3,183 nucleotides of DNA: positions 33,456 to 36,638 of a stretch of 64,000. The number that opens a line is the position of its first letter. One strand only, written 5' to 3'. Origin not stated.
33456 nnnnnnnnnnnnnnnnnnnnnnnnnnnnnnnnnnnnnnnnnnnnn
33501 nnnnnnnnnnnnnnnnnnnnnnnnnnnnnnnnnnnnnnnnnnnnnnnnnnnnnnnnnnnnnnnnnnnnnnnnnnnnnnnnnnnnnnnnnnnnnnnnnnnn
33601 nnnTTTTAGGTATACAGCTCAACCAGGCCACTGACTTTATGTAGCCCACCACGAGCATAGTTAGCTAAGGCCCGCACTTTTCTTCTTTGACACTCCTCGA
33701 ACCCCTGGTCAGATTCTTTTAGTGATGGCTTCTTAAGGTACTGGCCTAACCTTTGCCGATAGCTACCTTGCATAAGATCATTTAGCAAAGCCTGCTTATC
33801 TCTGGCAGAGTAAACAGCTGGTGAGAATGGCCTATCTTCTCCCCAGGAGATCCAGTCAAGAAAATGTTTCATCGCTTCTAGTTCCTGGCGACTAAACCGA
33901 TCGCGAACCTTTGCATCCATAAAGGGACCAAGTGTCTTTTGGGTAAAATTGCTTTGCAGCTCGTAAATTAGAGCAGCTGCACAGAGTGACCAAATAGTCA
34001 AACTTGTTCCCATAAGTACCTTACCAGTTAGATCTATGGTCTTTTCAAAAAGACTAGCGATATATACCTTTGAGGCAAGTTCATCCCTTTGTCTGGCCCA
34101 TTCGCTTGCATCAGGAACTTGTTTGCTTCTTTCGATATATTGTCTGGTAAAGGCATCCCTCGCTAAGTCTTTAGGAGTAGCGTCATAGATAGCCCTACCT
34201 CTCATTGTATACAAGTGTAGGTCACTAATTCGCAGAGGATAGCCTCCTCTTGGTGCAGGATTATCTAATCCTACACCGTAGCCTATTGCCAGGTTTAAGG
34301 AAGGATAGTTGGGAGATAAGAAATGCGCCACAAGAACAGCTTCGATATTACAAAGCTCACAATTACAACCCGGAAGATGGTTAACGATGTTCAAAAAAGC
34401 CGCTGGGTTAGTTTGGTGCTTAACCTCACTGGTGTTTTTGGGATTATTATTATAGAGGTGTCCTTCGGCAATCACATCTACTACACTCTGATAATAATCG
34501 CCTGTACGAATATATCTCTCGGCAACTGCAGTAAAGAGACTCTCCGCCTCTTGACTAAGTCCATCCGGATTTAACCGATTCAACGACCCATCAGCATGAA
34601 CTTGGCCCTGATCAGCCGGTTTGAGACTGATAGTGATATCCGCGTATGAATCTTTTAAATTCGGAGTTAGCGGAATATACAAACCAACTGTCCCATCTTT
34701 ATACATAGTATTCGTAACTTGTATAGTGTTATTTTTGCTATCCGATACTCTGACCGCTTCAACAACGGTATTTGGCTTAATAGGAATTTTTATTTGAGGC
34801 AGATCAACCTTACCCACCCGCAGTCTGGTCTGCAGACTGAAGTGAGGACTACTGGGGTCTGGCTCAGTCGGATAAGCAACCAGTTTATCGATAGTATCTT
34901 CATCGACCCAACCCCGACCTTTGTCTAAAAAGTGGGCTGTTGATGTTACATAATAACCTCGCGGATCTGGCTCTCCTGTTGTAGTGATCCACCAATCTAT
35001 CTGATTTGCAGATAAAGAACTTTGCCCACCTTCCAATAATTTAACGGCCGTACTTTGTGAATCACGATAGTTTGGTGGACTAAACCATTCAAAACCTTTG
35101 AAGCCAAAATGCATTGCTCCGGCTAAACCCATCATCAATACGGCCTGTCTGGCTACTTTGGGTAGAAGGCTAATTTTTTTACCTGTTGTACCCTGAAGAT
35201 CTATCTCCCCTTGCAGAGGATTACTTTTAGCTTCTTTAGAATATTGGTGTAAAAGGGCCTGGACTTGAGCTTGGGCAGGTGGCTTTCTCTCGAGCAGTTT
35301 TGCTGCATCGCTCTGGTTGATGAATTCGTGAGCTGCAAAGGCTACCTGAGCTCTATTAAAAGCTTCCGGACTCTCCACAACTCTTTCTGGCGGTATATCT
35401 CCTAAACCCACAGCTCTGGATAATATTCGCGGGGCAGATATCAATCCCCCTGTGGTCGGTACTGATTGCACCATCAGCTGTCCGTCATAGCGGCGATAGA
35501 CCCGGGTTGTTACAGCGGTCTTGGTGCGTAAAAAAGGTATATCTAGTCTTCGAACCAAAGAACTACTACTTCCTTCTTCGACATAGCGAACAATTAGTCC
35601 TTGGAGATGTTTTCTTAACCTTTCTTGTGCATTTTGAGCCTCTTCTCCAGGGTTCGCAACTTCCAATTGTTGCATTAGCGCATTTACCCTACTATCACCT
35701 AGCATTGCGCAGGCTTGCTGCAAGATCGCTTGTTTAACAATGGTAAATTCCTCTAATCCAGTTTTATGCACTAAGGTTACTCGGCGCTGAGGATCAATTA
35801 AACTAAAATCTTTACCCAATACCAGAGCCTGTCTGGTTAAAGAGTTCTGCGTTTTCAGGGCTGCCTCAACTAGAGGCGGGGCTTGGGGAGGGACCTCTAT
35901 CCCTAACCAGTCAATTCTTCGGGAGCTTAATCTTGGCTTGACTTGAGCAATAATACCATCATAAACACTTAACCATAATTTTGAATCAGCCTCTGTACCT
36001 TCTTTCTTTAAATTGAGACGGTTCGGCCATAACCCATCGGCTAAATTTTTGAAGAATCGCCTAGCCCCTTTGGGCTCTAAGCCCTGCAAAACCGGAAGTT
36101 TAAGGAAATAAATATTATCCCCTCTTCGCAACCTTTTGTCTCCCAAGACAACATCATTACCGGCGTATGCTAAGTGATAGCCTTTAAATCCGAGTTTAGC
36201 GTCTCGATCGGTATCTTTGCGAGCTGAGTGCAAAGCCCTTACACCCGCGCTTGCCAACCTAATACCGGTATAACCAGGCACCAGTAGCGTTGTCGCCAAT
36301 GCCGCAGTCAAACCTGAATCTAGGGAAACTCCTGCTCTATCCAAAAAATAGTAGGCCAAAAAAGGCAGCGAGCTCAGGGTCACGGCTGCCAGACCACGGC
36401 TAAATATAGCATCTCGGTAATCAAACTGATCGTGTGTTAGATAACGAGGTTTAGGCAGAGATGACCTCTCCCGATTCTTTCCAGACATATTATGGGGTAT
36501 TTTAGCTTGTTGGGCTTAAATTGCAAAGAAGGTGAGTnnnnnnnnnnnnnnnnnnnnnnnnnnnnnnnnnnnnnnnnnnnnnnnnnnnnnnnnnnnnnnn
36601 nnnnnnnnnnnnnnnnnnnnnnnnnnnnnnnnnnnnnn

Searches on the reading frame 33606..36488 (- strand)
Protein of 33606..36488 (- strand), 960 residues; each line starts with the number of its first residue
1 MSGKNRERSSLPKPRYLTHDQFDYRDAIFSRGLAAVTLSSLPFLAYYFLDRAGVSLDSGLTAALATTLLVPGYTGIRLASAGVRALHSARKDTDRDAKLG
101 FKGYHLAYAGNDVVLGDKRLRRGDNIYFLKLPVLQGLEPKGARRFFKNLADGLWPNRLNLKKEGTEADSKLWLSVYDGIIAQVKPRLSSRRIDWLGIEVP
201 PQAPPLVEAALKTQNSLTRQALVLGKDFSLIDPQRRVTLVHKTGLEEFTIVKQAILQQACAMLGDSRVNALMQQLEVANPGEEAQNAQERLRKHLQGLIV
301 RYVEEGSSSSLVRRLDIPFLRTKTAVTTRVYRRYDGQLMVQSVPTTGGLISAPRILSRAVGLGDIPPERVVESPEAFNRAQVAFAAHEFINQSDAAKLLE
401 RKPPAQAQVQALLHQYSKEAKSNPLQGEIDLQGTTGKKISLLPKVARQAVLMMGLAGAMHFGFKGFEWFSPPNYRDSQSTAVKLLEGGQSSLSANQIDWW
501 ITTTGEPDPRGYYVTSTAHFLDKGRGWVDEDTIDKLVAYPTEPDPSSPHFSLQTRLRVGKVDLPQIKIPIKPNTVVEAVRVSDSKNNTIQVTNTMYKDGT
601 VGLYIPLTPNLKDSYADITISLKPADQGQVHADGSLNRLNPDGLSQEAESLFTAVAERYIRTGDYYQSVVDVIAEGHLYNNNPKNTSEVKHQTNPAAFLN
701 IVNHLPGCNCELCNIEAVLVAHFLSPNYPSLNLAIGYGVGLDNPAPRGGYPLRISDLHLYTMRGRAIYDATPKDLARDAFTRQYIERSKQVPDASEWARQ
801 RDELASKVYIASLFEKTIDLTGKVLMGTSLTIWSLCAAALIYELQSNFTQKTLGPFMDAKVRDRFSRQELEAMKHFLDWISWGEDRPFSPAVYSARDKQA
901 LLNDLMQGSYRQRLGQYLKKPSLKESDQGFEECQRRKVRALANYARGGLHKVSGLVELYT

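Call 4: search_protein_families(library=pfam, proteins=[window:33606-36488:-], max_evalue=1)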
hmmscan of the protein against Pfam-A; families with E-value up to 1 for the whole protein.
window:33606-36488:- (960 aa): 0 families

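Call 10: find_homologous_proteins(query=window:33606-36488:-, max_evalue=0.001)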
Query window:33606-36488:- (960 aa): 1 proteins with E <= 0.001 among 8000 candidates.
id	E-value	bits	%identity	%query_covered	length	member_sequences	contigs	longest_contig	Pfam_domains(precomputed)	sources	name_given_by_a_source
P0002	0.0e+0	2188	100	100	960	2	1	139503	-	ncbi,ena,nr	ncbi:hypothetical protein A3E86_03860 [Candidatus Daviesbacteria bacterium RIFCSPHIGHO2_12_FULL_47_4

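Call 15: search_protein_families(library=ncbifam, proteins=[window:33606-36488:-], max_evalue=1)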
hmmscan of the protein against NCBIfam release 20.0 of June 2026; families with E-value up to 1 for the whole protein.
window:33606-36488:- (960 aa): 0 families

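Call 62: find_encoding_contigs(protein=P0002, flank=10000, max_places=4)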
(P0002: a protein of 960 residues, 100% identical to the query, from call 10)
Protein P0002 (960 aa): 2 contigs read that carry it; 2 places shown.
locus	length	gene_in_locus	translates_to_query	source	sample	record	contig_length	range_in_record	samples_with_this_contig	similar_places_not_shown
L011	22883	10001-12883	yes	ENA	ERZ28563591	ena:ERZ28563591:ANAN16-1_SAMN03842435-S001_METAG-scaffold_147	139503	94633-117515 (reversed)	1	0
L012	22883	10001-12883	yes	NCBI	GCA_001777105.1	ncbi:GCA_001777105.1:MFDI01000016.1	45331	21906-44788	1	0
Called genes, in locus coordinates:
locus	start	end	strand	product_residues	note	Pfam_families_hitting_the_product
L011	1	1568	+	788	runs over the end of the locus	-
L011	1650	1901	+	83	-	-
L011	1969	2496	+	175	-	PF03449:GreA_GreB_N, PF01272:GreA_GreB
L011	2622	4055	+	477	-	PF01336:tRNA_anti-codon, PF00152:tRNA-synt_2, PF01409:tRNA-synt_2d (faint)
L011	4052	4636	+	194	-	PF01966:HD (weak)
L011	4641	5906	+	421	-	PF02403:Seryl_tRNA_N, PF00587:tRNA-synt_2b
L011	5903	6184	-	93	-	-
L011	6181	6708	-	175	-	-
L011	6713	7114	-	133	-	-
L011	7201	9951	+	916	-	PF07517:SecA_DEAD, PF01043:SecA_PP_bind, PF21090:P-loop_SecA, PF00271:Helicase_C (weak), PF21090:P-loop_SecA, PF07516:SecA_SW, PF02810:SEC-C (weak)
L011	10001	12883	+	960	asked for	-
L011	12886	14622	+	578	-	-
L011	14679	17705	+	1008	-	-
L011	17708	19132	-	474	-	-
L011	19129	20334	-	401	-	-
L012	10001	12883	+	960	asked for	-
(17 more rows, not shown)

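Call 87: search_protein_families(library=padloc, proteins=[window:33606-36488:-], max_evalue=0.01)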
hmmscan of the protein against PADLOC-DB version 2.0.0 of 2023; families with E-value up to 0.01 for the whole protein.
window:33606-36488:- (960 aa): 0 families

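Call 88: search_protein_families(library=phrogs, proteins=[window:33606-36488:-], max_evalue=0.01)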
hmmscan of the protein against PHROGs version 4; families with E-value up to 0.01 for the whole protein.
window:33606-36488:- (960 aa): 0 families
